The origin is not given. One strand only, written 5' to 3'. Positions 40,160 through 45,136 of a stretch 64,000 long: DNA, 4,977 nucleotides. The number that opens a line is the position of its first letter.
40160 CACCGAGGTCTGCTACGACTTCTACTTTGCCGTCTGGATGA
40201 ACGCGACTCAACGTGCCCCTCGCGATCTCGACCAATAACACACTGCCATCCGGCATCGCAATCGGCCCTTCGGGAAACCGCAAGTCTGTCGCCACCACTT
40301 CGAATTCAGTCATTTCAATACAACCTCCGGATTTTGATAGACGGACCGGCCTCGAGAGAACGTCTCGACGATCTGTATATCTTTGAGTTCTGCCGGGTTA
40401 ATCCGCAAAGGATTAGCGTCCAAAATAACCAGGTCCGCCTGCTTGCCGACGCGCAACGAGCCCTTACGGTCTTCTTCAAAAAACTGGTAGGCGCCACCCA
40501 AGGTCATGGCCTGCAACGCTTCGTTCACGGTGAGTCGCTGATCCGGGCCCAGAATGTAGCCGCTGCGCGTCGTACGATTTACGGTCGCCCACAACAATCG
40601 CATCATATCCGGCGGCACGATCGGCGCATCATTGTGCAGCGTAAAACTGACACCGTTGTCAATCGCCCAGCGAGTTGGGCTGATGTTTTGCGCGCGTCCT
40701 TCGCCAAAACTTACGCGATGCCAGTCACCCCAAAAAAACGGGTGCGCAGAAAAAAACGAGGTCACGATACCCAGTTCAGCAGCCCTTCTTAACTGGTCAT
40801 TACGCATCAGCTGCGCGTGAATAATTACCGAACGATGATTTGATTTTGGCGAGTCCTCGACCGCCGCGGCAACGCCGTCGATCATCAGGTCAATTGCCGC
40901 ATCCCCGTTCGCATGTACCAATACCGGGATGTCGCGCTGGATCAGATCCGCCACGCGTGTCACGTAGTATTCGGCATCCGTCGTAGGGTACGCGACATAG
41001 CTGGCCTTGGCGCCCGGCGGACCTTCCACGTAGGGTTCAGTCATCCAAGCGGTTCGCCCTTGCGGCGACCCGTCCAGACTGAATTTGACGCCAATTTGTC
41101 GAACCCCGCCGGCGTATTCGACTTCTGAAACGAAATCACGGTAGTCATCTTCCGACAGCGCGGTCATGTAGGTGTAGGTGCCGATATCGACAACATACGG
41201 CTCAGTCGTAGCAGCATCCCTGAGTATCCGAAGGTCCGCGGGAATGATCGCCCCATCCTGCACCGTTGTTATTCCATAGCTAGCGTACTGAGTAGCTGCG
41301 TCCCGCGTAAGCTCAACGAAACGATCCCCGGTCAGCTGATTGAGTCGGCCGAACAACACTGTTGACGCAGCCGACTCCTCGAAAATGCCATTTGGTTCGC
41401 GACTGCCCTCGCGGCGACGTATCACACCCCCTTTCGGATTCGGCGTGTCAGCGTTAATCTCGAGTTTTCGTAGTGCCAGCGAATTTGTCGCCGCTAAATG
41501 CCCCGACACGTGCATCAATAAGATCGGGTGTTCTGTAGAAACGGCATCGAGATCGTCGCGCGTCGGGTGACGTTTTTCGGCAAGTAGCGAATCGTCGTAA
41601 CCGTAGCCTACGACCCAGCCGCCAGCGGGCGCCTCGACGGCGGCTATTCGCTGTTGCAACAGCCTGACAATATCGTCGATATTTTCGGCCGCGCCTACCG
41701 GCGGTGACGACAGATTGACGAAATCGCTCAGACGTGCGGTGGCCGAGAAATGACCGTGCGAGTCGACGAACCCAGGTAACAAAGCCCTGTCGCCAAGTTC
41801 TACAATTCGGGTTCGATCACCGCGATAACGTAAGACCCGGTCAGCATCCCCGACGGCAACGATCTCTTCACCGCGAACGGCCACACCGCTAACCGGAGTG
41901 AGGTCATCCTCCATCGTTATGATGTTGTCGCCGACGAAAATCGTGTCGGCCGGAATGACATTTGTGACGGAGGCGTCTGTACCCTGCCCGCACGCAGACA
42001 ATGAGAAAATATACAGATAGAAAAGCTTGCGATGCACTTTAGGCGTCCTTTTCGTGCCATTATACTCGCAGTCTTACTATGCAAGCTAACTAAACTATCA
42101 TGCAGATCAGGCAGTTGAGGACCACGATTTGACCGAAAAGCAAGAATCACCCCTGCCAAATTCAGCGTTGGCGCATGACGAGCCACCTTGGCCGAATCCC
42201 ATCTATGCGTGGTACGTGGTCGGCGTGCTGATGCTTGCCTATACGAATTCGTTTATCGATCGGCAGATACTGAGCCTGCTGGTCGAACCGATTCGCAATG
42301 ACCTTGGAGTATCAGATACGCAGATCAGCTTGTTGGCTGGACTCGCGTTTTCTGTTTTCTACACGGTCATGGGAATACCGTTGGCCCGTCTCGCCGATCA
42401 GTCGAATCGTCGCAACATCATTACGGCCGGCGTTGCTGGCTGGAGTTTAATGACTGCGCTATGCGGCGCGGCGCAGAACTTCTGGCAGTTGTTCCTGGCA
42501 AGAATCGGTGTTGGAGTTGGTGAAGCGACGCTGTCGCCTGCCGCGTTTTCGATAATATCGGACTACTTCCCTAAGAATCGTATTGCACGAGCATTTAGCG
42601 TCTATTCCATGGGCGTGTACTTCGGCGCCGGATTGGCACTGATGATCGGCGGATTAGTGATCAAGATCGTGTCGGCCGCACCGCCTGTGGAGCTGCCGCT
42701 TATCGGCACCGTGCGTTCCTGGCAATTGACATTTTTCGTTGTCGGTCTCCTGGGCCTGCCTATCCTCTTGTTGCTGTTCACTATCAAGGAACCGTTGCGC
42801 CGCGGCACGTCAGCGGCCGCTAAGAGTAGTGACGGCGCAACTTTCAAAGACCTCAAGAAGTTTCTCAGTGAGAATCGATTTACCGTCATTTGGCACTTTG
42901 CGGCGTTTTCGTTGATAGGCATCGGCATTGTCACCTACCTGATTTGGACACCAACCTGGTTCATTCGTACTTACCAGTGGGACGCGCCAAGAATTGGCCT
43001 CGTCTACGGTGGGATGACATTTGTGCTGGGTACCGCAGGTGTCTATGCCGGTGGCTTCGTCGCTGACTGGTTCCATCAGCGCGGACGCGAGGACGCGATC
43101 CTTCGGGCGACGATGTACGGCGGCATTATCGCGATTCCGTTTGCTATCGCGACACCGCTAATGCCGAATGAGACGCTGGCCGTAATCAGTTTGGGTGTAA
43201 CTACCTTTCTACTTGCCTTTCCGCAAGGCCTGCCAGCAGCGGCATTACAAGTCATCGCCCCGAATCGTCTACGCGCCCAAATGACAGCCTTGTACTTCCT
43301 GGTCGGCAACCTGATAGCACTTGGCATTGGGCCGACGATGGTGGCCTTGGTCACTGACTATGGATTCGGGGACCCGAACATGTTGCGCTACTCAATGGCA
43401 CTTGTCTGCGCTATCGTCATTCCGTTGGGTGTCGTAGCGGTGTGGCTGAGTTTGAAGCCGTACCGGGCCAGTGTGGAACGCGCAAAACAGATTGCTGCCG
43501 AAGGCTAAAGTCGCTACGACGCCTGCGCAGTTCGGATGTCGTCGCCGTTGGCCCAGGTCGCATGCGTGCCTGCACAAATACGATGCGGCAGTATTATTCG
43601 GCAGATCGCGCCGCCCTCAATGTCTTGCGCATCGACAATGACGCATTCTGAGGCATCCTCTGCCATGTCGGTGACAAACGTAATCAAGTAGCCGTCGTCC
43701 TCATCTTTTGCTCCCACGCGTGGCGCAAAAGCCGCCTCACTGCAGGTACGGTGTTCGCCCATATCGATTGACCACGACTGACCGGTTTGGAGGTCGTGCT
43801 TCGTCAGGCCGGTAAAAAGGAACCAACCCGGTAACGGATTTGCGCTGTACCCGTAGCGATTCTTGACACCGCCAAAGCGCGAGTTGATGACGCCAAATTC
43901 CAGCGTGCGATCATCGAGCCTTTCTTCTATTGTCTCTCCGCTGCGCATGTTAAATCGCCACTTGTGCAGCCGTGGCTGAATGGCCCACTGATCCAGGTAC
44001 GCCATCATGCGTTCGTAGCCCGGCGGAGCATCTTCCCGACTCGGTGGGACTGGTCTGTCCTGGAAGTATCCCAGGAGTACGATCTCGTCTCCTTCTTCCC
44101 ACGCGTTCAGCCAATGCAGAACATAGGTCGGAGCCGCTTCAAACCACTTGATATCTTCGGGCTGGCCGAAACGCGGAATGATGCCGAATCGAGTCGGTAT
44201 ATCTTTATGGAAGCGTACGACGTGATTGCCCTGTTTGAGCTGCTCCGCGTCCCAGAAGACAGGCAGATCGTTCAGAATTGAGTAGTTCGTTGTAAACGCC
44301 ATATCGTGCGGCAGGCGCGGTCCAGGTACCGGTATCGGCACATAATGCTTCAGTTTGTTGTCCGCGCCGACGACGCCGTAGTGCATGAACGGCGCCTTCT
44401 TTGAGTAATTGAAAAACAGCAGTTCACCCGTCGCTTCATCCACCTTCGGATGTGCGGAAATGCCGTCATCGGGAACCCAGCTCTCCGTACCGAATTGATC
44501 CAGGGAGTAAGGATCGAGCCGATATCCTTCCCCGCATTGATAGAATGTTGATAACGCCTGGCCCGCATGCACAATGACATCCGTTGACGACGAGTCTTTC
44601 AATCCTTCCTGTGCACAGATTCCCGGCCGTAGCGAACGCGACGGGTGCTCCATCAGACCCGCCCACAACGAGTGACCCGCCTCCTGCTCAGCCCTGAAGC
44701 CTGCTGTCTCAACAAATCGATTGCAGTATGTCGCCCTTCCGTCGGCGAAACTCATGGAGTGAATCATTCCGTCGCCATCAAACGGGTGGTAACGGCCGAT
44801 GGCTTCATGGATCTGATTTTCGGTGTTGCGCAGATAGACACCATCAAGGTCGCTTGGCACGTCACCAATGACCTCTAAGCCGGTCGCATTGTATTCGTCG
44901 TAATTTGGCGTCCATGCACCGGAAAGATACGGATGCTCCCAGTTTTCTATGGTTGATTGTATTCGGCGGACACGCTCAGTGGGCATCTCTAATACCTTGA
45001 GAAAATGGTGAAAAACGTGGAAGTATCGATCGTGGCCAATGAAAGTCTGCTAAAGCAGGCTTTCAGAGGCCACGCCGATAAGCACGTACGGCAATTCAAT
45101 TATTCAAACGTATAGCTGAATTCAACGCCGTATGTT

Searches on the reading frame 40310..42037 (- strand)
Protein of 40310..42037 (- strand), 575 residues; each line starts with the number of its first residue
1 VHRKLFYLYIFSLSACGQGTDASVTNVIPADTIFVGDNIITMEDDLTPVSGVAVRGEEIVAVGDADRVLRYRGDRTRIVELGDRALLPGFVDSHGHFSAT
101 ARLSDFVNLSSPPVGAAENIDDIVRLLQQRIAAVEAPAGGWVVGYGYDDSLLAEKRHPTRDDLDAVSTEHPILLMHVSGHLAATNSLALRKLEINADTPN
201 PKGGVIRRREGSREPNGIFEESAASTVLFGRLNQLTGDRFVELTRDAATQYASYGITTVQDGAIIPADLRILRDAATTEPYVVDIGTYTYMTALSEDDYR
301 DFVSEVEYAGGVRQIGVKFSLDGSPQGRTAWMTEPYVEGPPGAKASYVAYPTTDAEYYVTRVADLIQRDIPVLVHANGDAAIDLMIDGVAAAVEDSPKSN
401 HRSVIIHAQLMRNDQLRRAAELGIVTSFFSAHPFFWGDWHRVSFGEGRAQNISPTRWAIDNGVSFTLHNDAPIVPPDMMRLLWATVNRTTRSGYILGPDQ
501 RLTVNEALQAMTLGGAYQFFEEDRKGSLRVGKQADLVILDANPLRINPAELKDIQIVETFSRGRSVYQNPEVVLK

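Call 13: search_protein_families(library=pfam, proteins=[window:40310-42037:-], max_evalue=0.00001)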
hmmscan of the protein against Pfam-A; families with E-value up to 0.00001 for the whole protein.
window:40310-42037:- (575 aa): 2 families
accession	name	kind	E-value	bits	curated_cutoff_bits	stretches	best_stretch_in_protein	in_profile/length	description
PF07969.17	Amidohydro_3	-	1.9e-100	338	29.7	1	78-567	2-472/472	Amidohydrolase family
PF01979.26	Amidohydro_1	-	4.7e-15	56.1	25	1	366-565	145-344/345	Amidohydrolase family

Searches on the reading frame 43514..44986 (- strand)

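Call 14: search_protein_families(library=pfam, proteins=[window:43514-44986:-], max_evalue=0.00001)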
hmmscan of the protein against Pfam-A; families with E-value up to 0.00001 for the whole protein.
window:43514-44986:- (490 aa): 1 family
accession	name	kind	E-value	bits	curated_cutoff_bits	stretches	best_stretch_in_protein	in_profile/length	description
PF03055.21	RPE65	-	2.9e-119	399.6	27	1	26-479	2-468/469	Retinal pigment epithelial membrane protein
